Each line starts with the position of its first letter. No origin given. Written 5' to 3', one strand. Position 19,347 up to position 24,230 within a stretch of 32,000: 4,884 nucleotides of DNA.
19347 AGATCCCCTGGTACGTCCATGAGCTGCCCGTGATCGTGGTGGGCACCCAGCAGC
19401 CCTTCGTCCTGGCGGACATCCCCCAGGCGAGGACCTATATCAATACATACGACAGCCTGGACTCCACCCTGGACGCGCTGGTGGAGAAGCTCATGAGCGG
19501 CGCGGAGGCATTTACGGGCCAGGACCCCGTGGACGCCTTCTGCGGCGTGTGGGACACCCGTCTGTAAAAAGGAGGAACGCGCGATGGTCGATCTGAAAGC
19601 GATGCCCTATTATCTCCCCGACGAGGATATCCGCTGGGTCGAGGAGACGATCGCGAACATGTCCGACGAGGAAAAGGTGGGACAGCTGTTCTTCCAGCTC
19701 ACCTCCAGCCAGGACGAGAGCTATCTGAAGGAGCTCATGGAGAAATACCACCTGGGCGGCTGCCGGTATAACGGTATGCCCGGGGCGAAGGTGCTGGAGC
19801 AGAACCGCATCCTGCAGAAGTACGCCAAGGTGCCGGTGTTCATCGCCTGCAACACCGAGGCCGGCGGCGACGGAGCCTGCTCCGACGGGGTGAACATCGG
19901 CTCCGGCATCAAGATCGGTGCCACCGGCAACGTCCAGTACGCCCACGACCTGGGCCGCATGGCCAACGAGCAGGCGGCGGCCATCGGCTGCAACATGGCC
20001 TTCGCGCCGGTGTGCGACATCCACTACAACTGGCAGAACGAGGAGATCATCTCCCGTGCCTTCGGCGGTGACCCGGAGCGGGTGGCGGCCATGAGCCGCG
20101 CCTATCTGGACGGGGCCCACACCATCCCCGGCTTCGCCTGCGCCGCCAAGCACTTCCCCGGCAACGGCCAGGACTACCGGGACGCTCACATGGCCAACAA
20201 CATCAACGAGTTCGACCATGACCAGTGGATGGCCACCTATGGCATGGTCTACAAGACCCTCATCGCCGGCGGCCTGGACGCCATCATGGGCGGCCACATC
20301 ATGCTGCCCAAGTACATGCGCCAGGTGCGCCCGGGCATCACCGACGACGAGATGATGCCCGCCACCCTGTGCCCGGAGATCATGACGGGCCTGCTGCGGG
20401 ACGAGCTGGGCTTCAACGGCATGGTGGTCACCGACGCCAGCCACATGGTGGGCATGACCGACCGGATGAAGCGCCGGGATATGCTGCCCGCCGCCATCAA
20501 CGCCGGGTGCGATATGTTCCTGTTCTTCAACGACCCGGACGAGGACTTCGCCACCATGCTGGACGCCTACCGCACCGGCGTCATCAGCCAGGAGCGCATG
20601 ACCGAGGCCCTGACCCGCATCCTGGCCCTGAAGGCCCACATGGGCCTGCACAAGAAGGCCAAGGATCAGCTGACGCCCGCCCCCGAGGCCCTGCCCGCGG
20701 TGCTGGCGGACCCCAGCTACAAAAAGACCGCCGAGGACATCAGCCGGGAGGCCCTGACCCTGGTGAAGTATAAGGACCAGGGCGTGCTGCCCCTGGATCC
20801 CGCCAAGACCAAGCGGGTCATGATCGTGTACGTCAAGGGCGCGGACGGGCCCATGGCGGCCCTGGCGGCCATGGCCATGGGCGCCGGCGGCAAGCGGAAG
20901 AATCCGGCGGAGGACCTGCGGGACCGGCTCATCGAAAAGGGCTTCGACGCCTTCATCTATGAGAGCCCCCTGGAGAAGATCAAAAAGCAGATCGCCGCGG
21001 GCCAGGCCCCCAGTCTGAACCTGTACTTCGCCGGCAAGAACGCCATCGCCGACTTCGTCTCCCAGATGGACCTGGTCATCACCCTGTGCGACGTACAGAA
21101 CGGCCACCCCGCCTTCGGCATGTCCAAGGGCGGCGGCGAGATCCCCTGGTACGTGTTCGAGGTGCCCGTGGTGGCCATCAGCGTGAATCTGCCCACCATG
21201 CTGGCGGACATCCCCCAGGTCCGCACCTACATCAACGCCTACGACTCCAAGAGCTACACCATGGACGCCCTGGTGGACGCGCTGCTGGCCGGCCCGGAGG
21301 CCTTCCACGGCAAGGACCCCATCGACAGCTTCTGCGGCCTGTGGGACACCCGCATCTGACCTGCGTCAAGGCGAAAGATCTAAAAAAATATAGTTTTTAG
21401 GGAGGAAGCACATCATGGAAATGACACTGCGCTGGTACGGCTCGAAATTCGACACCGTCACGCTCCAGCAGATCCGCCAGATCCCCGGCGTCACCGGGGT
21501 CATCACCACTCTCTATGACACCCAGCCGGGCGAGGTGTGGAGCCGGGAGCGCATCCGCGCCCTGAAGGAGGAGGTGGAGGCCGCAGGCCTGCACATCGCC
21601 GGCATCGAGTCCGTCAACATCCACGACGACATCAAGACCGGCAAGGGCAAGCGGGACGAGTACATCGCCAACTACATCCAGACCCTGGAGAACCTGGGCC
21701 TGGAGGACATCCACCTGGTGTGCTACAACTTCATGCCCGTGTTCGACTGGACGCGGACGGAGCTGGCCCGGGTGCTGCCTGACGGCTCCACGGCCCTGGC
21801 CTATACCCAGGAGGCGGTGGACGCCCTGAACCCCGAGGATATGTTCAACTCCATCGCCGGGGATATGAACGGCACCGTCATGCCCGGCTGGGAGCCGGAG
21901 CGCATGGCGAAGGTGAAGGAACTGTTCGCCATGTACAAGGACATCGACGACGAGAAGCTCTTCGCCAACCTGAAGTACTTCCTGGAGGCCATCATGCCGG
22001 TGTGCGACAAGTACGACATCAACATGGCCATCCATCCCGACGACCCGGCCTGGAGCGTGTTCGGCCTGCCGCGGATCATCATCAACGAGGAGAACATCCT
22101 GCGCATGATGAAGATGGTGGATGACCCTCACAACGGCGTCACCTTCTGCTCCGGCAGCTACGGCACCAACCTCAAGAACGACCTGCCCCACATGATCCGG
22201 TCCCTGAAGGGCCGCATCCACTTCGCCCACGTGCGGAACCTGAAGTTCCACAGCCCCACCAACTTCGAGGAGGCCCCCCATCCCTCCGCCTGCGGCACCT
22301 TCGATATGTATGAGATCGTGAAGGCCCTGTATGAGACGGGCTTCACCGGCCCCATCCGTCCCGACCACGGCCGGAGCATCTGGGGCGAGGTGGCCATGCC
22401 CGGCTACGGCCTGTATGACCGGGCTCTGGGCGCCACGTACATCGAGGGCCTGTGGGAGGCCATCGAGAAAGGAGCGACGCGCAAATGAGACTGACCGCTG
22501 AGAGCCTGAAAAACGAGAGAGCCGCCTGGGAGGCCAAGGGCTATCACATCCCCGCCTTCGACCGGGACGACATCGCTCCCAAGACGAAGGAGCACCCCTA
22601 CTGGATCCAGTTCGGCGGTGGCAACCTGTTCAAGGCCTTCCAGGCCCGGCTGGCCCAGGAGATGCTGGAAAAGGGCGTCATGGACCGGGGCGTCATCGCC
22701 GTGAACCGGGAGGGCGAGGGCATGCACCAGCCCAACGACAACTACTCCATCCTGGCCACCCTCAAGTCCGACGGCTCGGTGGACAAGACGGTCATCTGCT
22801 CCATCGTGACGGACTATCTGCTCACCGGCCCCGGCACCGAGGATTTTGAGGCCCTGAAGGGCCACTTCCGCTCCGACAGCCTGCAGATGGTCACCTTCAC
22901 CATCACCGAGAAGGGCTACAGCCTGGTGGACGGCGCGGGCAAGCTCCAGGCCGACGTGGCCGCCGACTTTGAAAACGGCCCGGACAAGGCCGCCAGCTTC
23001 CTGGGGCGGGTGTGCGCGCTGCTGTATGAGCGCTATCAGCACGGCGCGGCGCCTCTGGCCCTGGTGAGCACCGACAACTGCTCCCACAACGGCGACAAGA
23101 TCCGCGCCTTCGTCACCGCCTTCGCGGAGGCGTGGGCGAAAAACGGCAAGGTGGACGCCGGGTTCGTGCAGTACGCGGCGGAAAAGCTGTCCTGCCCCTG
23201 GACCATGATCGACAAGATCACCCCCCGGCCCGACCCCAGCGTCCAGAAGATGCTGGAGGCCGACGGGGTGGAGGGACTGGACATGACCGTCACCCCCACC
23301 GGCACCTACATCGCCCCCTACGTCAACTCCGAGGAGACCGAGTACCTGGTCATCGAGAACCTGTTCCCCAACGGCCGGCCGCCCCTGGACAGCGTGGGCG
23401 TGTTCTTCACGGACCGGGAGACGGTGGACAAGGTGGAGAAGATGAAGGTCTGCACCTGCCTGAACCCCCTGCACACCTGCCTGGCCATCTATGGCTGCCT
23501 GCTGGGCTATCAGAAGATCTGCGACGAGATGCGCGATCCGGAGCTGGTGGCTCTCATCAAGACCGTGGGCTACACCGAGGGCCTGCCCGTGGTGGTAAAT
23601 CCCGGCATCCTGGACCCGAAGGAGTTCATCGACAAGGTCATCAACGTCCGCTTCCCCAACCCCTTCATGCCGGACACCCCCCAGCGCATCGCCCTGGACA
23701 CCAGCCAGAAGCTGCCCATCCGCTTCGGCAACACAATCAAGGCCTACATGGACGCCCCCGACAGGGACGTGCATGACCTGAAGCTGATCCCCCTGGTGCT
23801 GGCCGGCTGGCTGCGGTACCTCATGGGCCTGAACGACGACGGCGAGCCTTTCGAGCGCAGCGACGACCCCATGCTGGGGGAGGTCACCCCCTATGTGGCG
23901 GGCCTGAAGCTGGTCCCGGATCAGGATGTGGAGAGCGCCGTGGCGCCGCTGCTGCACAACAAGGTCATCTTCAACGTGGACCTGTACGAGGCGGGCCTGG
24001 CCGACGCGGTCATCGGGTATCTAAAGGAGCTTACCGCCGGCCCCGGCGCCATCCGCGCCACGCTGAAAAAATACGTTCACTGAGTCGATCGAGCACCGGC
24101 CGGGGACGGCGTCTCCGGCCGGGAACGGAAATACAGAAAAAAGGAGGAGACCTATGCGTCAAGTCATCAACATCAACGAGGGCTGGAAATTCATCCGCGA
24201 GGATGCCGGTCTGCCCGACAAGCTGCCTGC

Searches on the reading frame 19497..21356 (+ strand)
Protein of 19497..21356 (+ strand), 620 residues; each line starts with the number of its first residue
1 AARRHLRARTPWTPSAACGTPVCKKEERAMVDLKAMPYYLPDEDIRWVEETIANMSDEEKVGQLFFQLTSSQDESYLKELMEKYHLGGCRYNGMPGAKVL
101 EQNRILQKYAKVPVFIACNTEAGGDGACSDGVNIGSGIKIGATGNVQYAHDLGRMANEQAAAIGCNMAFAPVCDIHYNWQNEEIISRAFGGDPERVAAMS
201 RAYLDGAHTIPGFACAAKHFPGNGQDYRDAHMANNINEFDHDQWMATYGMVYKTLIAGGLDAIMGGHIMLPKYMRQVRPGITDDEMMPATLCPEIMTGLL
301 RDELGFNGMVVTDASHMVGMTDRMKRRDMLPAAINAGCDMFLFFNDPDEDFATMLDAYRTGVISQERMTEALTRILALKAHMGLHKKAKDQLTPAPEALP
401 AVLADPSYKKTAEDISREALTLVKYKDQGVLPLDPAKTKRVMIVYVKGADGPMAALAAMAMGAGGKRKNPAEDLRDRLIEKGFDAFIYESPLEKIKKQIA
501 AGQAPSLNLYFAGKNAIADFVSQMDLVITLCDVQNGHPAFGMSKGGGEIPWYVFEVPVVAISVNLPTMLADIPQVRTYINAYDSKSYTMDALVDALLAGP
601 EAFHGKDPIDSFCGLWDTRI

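Call 69: search_protein_families(library=pfam, proteins=[window:19497-21356:+], max_evalue=0.00001)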
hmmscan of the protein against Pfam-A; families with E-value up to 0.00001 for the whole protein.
window:19497-21356:+ (620 aa): 1 family
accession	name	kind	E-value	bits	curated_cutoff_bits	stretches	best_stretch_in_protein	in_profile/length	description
PF00933.27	Glyco_hydro_3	-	1.6e-54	185.9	27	1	58-377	3-315/316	Glycosyl hydrolase family 3 N terminal domain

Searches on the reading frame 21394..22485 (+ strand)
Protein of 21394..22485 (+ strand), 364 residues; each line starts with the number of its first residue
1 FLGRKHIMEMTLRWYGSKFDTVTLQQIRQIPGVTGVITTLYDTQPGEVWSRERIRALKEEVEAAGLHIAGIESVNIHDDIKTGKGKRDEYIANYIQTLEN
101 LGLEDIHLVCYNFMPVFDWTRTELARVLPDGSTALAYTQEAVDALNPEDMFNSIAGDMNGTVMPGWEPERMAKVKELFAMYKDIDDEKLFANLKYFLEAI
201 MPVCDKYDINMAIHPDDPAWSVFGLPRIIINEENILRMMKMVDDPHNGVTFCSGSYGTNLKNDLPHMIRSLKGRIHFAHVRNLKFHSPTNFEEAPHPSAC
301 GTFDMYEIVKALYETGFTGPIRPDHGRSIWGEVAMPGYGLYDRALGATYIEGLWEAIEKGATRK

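Call 69: search_protein_families(library=pfam, proteins=[window:21394-22485:+], max_evalue=0.00001)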
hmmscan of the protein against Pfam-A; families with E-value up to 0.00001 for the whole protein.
window:21394-22485:+ (364 aa): 2 families
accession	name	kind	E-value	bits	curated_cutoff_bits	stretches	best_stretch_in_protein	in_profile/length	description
PF03786.19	UxuA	-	8.2e-148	492.3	23.7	1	8-359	1-352/352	D-mannonate dehydratase (UxuA)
PF01261.30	AP_endonuc_2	-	3.5e-07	30.6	31.1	0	184-321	95-225/249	Xylose isomerase-like TIM barrel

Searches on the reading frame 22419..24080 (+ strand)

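Call 69: search_protein_families(library=pfam, proteins=[window:22419-24080:+], max_evalue=0.00001)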
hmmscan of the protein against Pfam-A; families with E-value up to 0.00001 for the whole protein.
window:22419-24080:+ (554 aa): 2 families
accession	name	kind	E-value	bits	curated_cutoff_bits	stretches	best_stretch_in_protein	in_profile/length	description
PF08125.19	Mannitol_dh_C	-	7.8e-23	81.4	30.7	1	336-531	2-182/190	Mannitol dehydrogenase C-terminal domain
PF01232.29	Mannitol_dh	-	5.8e-11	43.2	27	1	63-272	4-166/199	Mannitol dehydrogenase Rossmann domain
